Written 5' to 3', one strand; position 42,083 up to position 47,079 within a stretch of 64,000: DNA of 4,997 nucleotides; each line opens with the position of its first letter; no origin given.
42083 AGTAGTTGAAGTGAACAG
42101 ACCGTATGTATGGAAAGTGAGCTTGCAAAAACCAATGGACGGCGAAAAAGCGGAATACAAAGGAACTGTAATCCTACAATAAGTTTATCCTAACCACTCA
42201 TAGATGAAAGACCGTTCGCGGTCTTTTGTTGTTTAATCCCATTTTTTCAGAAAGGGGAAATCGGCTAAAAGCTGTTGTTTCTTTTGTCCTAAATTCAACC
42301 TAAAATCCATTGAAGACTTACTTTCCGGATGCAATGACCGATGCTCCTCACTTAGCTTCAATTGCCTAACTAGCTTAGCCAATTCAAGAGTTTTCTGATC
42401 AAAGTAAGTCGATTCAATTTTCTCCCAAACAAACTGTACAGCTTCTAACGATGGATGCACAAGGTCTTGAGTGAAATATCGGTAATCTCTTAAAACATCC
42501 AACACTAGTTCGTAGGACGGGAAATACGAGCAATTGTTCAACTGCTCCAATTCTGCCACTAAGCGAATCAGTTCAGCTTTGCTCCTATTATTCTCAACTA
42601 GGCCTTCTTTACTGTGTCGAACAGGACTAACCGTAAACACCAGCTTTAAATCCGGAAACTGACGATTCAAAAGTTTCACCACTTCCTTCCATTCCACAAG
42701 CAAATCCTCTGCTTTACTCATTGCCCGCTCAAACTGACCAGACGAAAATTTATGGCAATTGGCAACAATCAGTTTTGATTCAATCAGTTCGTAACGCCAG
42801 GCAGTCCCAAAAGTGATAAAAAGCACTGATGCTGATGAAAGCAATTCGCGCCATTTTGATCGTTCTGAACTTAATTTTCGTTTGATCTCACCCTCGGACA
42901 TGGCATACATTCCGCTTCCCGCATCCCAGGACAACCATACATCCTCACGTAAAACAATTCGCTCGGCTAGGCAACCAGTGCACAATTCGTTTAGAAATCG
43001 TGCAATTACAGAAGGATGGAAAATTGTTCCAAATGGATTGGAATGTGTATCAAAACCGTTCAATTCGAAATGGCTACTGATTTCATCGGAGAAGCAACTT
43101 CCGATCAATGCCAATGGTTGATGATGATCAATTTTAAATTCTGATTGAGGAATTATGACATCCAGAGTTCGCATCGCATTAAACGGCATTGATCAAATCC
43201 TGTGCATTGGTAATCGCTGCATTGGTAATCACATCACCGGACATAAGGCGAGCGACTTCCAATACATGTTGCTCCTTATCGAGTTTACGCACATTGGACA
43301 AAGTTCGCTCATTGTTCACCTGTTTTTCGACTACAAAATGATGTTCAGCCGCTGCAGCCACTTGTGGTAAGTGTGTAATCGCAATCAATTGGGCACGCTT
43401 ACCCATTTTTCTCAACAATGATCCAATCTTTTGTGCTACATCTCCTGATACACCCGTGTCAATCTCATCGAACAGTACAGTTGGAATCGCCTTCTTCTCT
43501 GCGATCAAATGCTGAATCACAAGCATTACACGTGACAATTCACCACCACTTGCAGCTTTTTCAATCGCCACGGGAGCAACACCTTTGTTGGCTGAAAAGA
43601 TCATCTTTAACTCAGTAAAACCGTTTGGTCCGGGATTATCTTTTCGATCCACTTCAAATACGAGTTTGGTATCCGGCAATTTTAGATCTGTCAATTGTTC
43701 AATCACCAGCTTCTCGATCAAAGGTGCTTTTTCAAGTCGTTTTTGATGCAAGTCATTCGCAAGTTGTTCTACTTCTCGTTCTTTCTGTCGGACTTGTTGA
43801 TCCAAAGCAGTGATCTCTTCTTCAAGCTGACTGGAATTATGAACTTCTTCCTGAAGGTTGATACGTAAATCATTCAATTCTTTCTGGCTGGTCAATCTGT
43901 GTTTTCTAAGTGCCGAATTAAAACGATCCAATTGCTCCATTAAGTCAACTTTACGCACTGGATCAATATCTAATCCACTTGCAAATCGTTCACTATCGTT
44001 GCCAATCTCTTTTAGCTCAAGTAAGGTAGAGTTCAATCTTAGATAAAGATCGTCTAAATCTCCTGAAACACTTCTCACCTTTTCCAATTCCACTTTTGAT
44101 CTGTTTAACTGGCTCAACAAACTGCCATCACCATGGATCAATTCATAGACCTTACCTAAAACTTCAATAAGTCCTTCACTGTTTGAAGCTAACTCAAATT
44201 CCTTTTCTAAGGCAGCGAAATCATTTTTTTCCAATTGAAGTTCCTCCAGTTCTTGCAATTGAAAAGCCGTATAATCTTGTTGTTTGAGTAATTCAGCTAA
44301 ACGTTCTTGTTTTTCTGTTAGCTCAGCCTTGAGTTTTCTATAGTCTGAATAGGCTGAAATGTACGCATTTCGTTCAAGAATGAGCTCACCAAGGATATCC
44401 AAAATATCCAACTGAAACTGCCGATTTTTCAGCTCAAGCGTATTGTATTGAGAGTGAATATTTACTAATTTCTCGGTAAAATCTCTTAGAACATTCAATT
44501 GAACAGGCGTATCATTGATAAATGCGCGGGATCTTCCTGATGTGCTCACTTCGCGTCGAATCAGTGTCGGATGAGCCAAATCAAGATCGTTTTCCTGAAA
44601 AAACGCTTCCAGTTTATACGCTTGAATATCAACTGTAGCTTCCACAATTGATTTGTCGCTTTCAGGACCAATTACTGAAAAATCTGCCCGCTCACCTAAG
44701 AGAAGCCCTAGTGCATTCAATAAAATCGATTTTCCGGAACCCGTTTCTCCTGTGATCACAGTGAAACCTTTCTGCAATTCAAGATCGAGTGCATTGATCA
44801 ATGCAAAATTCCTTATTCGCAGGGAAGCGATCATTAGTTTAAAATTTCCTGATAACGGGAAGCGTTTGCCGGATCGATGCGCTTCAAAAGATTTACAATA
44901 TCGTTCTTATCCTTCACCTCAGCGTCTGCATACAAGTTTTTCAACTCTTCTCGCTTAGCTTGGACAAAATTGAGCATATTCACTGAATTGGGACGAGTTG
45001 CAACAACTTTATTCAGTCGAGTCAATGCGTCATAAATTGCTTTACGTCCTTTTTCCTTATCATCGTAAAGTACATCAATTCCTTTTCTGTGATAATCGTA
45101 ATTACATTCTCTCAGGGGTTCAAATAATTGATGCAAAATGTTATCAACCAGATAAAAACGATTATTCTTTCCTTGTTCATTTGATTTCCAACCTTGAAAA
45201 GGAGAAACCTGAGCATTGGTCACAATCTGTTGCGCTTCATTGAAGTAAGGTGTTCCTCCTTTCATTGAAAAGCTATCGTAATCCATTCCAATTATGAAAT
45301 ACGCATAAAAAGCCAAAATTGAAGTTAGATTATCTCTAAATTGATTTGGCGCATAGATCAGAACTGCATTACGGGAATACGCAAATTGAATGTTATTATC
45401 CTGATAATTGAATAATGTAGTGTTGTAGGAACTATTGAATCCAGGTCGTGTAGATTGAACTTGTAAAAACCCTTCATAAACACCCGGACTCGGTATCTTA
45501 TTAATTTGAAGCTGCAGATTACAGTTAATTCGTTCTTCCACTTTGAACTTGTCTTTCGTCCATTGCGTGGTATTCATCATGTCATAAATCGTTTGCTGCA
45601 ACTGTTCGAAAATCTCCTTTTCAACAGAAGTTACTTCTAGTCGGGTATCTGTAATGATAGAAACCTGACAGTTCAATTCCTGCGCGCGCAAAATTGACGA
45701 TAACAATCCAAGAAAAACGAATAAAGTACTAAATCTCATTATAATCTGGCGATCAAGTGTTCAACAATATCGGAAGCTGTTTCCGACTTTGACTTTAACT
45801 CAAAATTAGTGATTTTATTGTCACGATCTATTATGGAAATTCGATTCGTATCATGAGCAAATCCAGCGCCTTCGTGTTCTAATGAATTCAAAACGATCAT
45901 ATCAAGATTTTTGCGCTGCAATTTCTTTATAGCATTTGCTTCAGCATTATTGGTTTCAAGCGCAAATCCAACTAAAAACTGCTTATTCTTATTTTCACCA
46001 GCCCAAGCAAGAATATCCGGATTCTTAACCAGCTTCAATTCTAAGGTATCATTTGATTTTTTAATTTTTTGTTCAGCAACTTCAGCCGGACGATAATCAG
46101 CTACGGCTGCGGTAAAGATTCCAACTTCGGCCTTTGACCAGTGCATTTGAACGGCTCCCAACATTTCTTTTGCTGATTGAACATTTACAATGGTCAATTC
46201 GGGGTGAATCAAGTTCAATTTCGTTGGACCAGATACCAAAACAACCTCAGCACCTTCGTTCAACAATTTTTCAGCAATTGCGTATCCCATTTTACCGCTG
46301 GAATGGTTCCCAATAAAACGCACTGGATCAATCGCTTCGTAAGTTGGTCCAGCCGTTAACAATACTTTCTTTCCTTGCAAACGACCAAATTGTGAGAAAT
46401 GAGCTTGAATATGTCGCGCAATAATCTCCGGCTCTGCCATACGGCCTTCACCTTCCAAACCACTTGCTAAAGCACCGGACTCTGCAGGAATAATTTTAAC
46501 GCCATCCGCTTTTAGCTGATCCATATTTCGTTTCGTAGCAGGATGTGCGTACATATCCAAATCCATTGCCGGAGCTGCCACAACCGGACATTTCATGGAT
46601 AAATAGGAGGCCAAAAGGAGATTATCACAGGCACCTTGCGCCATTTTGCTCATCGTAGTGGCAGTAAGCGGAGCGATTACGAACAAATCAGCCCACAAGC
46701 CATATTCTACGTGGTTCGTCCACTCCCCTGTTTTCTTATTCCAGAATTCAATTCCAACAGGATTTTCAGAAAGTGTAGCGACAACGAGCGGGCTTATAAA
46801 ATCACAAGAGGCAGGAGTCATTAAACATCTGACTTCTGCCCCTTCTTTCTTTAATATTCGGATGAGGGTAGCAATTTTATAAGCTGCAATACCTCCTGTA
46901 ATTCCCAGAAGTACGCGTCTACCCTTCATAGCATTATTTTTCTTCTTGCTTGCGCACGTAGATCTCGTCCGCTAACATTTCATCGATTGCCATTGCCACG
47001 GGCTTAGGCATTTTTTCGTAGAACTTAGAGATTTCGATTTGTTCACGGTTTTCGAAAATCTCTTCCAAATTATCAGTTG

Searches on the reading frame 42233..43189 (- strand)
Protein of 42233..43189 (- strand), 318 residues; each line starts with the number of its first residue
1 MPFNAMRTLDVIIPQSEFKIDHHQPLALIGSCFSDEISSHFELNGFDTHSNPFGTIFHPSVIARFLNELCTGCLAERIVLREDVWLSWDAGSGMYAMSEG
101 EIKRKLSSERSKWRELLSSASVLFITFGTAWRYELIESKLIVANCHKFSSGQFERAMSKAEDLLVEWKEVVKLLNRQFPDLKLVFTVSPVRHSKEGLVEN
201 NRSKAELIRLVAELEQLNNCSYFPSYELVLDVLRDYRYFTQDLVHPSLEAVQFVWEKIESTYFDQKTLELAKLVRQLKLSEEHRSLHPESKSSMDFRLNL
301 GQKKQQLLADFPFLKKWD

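Call 81: search_protein_families(library=pfam, proteins=[window:42233-43189:-], max_evalue=0.00001)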
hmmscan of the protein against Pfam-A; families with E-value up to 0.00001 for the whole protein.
window:42233-43189:- (318 aa): 1 family
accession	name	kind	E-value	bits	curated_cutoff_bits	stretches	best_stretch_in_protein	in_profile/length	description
PF08885.17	GSCFA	-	1.4e-71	241.4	25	1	26-257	2-236/237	GSCFA family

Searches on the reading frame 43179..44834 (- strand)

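Call 81: search_protein_families(library=pfam, proteins=[window:43179-44834:-], max_evalue=0.00001)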
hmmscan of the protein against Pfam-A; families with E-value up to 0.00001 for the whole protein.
window:43179-44834:- (551 aa): 5 families
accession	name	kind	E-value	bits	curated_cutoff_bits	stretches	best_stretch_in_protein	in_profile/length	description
PF02463.25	SMC_N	-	1.9e-21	76.9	40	1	2-508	2-217/220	RecF/RecN/SMC N terminal domain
PF13476.12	AAA_23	-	1.2e-15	59.1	27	1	4-212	1-192/201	AAA domain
PF13304.12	AAA_21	-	2.3e-08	34.9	27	0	304-492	169-302/304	AAA domain, putative AbiEii toxin, Type IV TA system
PF13175.12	AAA_15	-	2e-07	31.4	32.1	1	1-343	1-290/374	AAA ATPase domain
PF13401.12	AAA_22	-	4.4e-06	27.5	27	0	21-64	4-37/130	AAA domain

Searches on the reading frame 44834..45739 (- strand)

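Call 81: search_protein_families(library=pfam, proteins=[window:44834-45739:-], max_evalue=0.00001)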
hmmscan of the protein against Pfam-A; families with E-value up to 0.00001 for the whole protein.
window:44834-45739:- (301 aa): 1 family
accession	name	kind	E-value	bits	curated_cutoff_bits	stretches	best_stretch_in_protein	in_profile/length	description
PF16119.10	DUF4835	-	1.3e-98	330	25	1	20-299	1-276/276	Domain of unknown function (DUF4835)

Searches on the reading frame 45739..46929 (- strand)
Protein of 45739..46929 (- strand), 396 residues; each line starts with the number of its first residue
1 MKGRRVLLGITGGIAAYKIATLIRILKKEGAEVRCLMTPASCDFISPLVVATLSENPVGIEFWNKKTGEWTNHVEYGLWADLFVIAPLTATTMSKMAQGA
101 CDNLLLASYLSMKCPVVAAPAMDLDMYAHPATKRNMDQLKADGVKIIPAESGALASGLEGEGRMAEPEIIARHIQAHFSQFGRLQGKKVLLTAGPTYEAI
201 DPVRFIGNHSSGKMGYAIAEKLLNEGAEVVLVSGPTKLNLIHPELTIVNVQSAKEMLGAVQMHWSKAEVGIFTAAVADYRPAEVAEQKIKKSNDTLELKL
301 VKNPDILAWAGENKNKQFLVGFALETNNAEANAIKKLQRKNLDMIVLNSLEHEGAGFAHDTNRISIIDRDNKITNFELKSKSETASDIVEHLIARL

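Call 81: search_protein_families(library=pfam, proteins=[window:45739-46929:-], max_evalue=0.00001)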
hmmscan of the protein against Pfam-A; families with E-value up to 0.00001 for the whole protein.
window:45739-46929:- (396 aa): 2 families
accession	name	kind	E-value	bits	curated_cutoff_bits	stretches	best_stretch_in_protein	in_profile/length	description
PF04127.22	DFP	-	8.8e-72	241.3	22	1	184-367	1-186/186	DNA/pantothenate metabolism flavoprotein C-terminal domain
PF02441.25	Flavoprotein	-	6.2e-32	110.9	22.7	1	5-175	2-159/162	Flavoprotein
